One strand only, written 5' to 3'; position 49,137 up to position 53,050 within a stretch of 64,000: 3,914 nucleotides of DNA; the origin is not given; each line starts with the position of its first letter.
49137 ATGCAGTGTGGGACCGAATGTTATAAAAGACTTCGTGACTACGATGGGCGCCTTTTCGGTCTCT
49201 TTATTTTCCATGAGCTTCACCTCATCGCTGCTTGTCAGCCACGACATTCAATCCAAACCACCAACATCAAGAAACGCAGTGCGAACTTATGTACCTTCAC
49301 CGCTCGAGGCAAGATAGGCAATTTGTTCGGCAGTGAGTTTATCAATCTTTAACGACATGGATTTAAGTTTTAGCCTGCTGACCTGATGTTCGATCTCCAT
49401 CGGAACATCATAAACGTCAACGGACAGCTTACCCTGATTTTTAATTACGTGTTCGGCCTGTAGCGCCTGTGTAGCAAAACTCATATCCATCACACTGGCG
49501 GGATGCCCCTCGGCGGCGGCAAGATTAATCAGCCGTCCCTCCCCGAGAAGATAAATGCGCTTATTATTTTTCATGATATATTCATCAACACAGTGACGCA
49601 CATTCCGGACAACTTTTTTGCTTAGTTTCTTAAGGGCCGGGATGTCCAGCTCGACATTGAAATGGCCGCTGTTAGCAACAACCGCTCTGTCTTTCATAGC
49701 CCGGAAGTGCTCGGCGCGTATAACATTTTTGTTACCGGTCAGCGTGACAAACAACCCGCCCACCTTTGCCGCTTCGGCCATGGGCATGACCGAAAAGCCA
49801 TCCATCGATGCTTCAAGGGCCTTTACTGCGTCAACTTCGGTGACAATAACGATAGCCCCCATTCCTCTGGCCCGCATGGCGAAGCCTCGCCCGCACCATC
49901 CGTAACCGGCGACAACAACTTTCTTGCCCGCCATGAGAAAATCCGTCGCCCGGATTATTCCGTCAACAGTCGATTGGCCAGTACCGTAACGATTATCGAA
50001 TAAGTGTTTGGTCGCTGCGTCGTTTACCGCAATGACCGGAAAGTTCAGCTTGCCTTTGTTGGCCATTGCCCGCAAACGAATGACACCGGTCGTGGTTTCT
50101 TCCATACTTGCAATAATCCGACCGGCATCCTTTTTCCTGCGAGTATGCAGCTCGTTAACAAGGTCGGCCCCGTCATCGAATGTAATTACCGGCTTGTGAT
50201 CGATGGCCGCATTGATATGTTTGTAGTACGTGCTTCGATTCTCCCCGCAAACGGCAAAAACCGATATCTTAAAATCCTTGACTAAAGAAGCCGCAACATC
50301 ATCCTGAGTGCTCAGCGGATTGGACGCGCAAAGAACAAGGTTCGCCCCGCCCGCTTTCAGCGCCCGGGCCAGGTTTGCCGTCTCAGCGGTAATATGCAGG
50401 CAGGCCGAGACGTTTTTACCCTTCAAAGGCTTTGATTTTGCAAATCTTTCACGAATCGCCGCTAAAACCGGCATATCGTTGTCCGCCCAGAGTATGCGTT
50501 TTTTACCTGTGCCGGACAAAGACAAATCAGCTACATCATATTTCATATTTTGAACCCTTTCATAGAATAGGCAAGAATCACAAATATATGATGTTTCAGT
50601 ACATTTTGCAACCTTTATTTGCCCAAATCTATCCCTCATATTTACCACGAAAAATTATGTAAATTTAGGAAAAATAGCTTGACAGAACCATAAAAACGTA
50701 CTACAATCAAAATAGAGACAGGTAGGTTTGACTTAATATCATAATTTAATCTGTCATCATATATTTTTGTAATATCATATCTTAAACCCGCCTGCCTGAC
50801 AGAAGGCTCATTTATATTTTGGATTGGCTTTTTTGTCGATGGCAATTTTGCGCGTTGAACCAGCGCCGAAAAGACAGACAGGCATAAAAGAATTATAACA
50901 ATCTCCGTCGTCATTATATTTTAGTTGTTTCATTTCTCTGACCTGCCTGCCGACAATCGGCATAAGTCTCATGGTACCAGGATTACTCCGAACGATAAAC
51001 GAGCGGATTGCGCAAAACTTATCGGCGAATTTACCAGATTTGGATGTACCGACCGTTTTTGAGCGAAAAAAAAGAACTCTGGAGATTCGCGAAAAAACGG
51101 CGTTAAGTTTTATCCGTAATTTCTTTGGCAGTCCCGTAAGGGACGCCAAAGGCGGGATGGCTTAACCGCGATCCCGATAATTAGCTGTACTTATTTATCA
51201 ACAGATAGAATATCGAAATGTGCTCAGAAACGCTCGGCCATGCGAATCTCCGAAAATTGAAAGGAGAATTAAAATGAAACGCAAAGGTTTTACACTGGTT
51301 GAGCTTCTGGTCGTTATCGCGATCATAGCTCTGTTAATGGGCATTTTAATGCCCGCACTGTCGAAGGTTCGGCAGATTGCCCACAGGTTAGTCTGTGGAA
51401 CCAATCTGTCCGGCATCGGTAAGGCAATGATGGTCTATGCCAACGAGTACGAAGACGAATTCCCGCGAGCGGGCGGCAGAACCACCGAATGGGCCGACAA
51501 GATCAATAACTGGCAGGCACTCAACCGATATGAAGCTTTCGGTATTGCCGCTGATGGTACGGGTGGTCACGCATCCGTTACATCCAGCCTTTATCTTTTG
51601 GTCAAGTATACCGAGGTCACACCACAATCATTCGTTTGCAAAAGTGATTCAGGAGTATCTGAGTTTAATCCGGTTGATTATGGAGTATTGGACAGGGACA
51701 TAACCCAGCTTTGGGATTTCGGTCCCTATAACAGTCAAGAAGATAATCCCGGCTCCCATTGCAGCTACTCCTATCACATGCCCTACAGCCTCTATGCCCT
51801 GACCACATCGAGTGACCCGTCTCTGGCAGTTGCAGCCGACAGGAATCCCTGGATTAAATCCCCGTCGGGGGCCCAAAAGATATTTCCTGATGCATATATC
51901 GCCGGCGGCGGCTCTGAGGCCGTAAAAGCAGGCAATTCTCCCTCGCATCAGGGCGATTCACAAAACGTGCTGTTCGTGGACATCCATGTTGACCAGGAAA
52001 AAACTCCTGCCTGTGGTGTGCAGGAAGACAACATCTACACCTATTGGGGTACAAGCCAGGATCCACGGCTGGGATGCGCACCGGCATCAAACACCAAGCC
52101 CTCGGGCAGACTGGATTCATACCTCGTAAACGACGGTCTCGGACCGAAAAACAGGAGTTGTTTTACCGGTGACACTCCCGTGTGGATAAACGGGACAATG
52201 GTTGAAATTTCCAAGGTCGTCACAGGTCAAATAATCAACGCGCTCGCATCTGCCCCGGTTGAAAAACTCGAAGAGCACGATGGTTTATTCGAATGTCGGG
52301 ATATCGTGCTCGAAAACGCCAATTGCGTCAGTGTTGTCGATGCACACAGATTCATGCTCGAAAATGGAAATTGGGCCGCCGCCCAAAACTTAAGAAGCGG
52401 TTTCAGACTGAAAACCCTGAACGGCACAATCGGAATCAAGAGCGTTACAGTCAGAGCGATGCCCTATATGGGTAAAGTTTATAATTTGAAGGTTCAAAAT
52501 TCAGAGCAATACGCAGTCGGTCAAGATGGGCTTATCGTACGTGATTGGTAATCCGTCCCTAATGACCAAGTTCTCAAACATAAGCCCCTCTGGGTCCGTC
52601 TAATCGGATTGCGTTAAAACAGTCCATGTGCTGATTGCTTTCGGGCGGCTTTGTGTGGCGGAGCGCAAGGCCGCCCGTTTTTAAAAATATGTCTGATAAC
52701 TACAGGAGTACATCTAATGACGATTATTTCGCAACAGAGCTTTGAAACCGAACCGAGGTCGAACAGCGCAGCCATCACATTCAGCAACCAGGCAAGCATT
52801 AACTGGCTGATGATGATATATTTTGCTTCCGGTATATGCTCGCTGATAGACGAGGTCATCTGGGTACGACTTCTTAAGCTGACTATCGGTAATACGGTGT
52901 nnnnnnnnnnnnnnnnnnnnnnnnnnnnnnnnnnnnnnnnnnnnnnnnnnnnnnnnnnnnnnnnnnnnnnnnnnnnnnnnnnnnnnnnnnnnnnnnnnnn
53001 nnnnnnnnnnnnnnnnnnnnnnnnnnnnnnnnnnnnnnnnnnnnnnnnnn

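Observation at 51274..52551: Pseudopilin fused to a C-terminal Hint/intein-like autoprocessing domain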

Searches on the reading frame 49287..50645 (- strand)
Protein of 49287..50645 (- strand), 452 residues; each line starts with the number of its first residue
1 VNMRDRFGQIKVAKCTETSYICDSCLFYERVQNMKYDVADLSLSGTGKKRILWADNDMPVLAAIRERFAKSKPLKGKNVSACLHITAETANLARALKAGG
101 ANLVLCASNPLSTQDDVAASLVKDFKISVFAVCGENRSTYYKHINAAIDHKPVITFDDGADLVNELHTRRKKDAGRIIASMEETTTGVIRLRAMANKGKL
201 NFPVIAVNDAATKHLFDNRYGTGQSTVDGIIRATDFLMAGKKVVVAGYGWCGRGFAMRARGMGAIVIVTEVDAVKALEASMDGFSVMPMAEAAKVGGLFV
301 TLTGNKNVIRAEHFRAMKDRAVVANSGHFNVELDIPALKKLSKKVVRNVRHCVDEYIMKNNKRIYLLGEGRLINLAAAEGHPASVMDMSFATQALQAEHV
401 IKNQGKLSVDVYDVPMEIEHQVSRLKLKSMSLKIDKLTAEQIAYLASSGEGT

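Call 60: search_protein_families(library=pfam, proteins=[window:49287-50645:-], max_evalue=0.00001)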
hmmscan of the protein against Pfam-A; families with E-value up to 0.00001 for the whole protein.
window:49287-50645:- (452 aa): 4 families
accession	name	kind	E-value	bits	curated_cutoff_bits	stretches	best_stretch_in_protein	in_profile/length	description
PF05221.23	AdoHcyase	-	6.7e-57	193.3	25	2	35-172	1-142/299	S-adenosyl-L-homocysteine hydrolase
PF00670.27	AdoHcyase_NAD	-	1.3e-53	181.9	27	1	218-379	1-161/162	S-adenosyl-L-homocysteine hydrolase, NAD binding domain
PF07991.19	KARI_N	-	9.8e-08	32.2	20.6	1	238-334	2-102/165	Acetohydroxy acid isomeroreductase, NADPH-binding domain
PF02826.25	2-Hacid_dh_C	-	6.3e-07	29.4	25.1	1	238-327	34-127/178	D-isomer specific 2-hydroxyacid dehydrogenase, NAD binding domain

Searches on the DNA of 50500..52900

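Call 59: search_rna_families(source=window, start=50500, end=52900, threshold=evalue, max_evalue=1)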
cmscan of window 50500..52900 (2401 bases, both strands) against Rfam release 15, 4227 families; matches with E-value up to 1: 0.
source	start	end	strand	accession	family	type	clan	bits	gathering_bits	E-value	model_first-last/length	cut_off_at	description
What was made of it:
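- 50679..50707 (+): Best sigma-70-like promoter match upstream of the gene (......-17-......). Function not shown. The 625-bp intergenic region gave no Rfam match (call 59).
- Tried and rejected: I looked for an RNA element in the 625-bp upstream region and found none (call 59).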

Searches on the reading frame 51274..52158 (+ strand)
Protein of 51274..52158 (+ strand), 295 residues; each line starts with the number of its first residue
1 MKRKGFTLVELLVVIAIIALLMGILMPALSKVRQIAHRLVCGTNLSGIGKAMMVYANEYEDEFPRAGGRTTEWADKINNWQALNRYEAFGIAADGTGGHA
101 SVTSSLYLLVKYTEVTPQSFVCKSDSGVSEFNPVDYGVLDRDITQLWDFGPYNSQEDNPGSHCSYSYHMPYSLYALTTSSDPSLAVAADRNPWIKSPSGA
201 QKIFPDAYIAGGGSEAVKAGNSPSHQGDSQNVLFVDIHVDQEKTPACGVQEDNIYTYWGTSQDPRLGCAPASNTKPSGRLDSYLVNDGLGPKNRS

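Call 70: predict_structure(alignment_id=A4)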
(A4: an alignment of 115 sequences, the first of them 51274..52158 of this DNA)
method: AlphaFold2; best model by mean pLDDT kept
length: 295 residues; sequences in the alignment: 115
mean_pLDDT: 61.1   pTM: 0.57
mean pLDDT of the five models: 61.1, 60.3, 56.8, 54.2, 51.8
residues with pLDDT >= 90: 0; 70-90: 78; 50-70: 167; < 50: 50
segments of 3 or more residues with pLDDT < 50: 29-45, 123-126, 179-184, 248-250, 285-295
pLDDT, mean of each block of 10 residues (from residue 1): 68 84 62 33 45 65 67 74 86 81 69 61 51 78 77 70 53 52 51 59 65 69 54 53 54 52 56 56 46 24
secondary structure, 60 per line:
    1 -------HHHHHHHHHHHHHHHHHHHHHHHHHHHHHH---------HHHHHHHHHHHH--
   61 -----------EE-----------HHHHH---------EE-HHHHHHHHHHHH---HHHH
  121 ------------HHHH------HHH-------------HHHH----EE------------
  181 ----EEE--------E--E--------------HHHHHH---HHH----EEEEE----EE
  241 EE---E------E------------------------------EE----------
elements in order: H8-37 H47-58 H85-89 H102-113 H117-120 H133-136 H159-162 E185-187 H214-219 E230-234 E239-242

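Call 72: fold_search(model_id=the predicted structure, library=pdb)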
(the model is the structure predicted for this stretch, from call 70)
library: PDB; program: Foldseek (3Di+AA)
matches with E <= 10: 10; with E <= 0.001: 0
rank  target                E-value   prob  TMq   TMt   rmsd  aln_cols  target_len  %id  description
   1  6mr3_A                2.6e+00  0.02  0.08  0.09  11.9        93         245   15  Crystal structure of the competence-damaged protein (CinA) superfamily protein from Streptococcus mutans (released 2018-10-24)
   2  9u8q_E                5.8e+00  0.01  0.07  0.11  12.7        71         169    8  Crystal structure of thiamine pyrophosphate (TPP)-dependent alpha-imino acid decarboxylase (AzcB and AzcC) from Strept (released 2026-04-01)
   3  8rkq_C                6.2e+00  0.01  0.07  0.04  15.7        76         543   12  Structure of human DELTA-1-PYRROLINE-5-CARBOXYLATE DEHYDROGENASE (ALDH4A1) complexed with the molecular tweezer CLR01 (released 2024-05-08)
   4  1hp4                  8.5e+00  0.01  0.11  0.08   8.1        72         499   15  CRYSTAL STRUCTURE OF STREPTOMYCES PLICATUS BETA-N-ACETYLHEXOSAMINIDASE (released 2001-04-04)
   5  9u8q_F                8.5e+00  0.01  0.07  0.11  12.7        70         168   11  Crystal structure of thiamine pyrophosphate (TPP)-dependent alpha-imino acid decarboxylase (AzcB and AzcC) from Strept (released 2026-04-01)
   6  9u8q_A                8.5e+00  0.01  0.07  0.11  12.8        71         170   11  Crystal structure of thiamine pyrophosphate (TPP)-dependent alpha-imino acid decarboxylase (AzcB and AzcC) from Strept (released 2026-04-01)
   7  9a7o_B                8.5e+00  0.01  0.07  0.06  11.3        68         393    4  Integrative model of GPSB-DAPX by crosslinking MS and deep learning (released 2024-09-18)
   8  9nxf_D                9.0e+00  0.01  0.12  0.11   7.3        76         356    9  Crystal structure of CN:Tak1 complex (released 2025-12-17)
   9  7y5q_B                9.0e+00  0.01  0.07  0.03  11.4        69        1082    7  Structure of 1:1 PAPP-A.STC2 complex(half map) (released 2023-01-11)
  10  9m3d_B                9.6e+00  0.01  0.08  0.06  11.0        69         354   14  Crystal structure of the DgpA1 protein from W974-1 substrate free form (released 2026-03-04)
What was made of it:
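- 51385..52122 (+): Globular pilin body (aa 38-283). Its fold is unresolved and it is not detectably DUF1559. It contains the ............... motif (aa 225-239). The AlphaFold model has mean pLDDT 61 and no PDB fold match (calls 70, 72).
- On Type IV pilin / pseudopilin superfamily: The body model has mean pLDDT 61 and no PDB match better than E 2.6 (calls 70, 72).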
